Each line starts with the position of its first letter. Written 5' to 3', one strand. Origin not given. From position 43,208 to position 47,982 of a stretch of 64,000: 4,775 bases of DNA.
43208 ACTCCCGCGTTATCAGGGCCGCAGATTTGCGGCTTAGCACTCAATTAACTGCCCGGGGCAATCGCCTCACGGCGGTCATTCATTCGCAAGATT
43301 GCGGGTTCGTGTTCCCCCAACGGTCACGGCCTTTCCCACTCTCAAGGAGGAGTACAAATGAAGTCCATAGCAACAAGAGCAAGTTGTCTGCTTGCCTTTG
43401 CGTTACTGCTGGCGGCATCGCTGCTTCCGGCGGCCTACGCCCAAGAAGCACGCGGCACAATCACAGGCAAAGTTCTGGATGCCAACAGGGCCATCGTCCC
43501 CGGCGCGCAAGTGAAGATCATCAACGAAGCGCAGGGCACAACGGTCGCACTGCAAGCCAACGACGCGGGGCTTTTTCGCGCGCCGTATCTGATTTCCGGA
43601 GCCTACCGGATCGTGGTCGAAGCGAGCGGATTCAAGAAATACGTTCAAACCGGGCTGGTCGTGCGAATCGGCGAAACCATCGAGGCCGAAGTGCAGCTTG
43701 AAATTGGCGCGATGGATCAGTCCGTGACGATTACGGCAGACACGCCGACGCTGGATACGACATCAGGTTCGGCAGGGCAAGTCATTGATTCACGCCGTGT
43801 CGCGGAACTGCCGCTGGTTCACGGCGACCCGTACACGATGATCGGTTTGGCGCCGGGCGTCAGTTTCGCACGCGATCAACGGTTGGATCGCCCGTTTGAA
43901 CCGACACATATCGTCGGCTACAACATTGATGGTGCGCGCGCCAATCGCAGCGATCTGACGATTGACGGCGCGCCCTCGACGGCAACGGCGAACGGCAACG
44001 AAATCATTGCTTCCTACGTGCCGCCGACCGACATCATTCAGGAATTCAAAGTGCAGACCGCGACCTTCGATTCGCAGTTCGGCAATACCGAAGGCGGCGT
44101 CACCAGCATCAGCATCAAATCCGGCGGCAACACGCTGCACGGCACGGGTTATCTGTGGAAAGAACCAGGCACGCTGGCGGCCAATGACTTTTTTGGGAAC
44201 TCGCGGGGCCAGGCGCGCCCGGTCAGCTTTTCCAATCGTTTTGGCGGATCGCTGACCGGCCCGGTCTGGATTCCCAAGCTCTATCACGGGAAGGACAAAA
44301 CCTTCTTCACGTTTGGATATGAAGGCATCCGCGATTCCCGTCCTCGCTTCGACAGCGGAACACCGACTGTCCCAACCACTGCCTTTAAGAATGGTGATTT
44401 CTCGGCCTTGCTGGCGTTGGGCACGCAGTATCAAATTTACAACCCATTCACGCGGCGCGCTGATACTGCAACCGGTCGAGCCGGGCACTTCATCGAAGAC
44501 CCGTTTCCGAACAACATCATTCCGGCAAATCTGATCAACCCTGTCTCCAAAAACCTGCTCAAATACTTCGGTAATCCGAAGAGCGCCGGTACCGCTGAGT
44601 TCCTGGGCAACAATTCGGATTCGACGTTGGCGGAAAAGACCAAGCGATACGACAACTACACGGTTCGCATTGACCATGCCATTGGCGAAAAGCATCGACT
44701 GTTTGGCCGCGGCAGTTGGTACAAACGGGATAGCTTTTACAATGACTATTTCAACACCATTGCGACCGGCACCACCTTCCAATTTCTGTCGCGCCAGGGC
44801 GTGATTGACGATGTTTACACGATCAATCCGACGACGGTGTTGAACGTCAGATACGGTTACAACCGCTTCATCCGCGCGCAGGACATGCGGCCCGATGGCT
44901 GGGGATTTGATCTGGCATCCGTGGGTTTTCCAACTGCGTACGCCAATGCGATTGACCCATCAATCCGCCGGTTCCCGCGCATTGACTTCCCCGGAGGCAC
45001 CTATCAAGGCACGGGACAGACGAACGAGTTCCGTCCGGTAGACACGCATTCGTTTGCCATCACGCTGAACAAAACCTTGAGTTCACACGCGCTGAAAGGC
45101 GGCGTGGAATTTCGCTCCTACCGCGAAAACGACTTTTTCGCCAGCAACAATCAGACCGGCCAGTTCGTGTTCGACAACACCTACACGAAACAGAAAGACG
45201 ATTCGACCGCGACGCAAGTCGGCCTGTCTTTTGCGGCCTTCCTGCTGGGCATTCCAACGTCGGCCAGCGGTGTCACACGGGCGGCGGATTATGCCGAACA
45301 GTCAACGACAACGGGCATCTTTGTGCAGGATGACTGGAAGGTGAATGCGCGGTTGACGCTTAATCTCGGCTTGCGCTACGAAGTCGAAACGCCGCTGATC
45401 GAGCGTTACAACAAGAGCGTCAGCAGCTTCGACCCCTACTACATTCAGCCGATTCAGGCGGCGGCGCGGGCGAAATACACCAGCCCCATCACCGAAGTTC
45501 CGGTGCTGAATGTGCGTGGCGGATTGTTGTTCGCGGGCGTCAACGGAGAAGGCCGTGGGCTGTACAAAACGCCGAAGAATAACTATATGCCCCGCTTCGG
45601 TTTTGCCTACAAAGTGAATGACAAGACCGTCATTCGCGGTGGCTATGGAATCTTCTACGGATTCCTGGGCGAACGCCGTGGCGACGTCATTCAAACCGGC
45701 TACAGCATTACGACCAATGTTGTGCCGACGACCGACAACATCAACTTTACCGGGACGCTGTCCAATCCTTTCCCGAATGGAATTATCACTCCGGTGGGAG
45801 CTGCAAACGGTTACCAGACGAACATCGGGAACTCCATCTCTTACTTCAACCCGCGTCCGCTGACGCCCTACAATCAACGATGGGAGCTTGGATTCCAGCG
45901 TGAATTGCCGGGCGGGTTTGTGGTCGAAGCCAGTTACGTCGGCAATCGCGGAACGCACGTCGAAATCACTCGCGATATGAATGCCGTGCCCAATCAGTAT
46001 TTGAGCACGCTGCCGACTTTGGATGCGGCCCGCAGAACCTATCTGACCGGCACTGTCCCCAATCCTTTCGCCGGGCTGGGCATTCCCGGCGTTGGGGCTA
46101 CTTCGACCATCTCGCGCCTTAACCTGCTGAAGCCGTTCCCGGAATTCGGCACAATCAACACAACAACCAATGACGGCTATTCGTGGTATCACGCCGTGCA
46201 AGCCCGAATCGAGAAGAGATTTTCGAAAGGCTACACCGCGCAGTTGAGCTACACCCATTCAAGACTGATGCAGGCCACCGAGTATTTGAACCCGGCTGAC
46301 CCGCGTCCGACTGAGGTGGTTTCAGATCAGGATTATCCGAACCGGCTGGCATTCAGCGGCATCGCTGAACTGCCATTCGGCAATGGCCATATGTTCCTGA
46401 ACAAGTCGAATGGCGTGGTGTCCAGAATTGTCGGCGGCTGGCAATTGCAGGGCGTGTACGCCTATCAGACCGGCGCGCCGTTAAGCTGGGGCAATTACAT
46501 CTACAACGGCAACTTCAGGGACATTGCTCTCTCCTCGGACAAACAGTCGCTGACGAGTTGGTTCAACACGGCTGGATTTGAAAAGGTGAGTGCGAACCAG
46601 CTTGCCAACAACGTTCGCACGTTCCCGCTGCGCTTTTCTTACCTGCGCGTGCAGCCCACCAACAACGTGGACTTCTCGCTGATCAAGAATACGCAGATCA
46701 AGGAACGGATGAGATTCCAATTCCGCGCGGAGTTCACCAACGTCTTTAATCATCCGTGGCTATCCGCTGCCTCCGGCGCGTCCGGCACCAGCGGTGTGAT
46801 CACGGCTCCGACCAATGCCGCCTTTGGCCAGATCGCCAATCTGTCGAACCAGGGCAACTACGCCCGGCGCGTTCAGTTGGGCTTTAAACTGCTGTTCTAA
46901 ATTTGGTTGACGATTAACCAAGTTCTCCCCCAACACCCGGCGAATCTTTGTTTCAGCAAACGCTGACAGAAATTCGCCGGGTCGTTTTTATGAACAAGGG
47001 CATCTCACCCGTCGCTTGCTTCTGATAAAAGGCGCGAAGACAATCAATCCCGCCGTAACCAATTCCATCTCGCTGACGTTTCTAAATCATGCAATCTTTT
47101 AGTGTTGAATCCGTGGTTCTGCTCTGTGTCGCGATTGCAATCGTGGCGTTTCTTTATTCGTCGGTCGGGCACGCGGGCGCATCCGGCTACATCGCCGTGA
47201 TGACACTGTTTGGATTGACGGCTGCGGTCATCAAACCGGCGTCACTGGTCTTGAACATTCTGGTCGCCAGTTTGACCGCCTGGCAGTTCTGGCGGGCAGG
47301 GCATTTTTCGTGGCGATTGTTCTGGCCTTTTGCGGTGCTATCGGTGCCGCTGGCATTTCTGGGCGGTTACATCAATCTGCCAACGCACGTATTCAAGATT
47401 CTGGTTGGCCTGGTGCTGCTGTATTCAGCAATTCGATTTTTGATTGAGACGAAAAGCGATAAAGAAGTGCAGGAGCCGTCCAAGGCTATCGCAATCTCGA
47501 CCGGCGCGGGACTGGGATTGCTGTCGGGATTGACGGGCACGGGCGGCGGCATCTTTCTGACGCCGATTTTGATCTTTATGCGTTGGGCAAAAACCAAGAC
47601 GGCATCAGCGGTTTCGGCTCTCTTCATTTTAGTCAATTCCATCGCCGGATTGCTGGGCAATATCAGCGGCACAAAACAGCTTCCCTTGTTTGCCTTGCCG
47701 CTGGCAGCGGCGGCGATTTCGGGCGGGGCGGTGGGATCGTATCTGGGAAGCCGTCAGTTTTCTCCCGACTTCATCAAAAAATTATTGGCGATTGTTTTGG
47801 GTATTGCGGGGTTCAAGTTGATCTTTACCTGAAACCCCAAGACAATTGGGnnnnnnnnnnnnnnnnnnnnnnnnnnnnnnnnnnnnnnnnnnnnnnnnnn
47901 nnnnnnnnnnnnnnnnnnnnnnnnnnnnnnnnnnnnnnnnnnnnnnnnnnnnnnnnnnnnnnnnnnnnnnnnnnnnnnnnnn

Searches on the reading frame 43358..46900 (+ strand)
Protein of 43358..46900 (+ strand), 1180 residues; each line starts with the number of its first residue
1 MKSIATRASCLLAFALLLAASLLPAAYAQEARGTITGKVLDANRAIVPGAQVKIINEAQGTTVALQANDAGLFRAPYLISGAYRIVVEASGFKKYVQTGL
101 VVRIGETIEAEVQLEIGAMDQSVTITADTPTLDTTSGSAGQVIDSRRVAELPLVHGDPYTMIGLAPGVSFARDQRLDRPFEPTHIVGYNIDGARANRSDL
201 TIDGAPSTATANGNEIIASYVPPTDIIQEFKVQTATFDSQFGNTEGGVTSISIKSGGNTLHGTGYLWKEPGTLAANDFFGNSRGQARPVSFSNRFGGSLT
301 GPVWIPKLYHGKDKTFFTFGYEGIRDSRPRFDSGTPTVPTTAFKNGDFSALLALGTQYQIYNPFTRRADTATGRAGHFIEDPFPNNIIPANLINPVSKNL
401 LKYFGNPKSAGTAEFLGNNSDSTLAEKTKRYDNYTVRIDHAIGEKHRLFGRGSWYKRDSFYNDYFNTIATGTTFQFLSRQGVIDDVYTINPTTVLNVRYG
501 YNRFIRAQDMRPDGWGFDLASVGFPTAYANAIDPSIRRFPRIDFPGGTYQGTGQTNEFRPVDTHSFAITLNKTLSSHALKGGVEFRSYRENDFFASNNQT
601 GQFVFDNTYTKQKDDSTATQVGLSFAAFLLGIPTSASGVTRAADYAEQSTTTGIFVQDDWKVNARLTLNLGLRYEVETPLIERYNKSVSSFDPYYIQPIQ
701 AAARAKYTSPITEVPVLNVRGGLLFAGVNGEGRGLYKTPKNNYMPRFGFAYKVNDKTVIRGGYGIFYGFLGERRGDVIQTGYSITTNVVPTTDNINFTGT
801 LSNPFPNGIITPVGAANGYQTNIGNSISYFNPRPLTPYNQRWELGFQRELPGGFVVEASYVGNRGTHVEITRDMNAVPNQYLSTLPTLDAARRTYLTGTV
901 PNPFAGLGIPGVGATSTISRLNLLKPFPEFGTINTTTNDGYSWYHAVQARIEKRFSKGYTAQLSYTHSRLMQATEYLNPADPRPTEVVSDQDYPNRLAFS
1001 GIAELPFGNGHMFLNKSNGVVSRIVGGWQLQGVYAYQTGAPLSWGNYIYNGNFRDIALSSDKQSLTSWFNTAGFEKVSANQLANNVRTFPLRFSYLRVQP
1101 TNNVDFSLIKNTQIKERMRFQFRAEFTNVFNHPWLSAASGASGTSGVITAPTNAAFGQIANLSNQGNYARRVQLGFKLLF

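Call 7: search_protein_families(library=pfam, proteins=[window:43358-46900:+], max_evalue=0.001)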
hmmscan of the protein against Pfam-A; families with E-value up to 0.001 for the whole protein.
window:43358-46900:+ (1180 aa): 4 families
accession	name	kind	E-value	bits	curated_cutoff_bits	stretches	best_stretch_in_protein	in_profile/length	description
PF25183.1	OMP_b-brl_4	-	1.3e-200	669.4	30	1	253-1173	2-838/838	Outer membrane beta barrel domain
PF13620.12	CarboxypepD_reg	-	1.7e-14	54.3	32.3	1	34-115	1-82/82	Carboxypeptidase regulatory-like domain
PF00593.30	TonB_dep_Rec_b-barrel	-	2.9e-09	37.7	27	1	488-768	8-242/436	TonB dependent receptor-like, beta-barrel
PF13715.12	CarbopepD_reg_2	-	3.8e-05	24.1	32.2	1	35-99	1-62/88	CarboxypepD_reg-like domain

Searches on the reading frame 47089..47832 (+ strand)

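Call 8: search_protein_families(library=pfam, proteins=[window:47089-47832:+], max_evalue=0.001)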
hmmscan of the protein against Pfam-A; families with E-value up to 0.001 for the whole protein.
window:47089-47832:+ (247 aa): 1 family
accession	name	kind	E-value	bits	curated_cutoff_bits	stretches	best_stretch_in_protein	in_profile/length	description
PF01925.25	TauE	-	1e-36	127.3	32.6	1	13-244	2-237/237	Sulfite exporter TauE/SafE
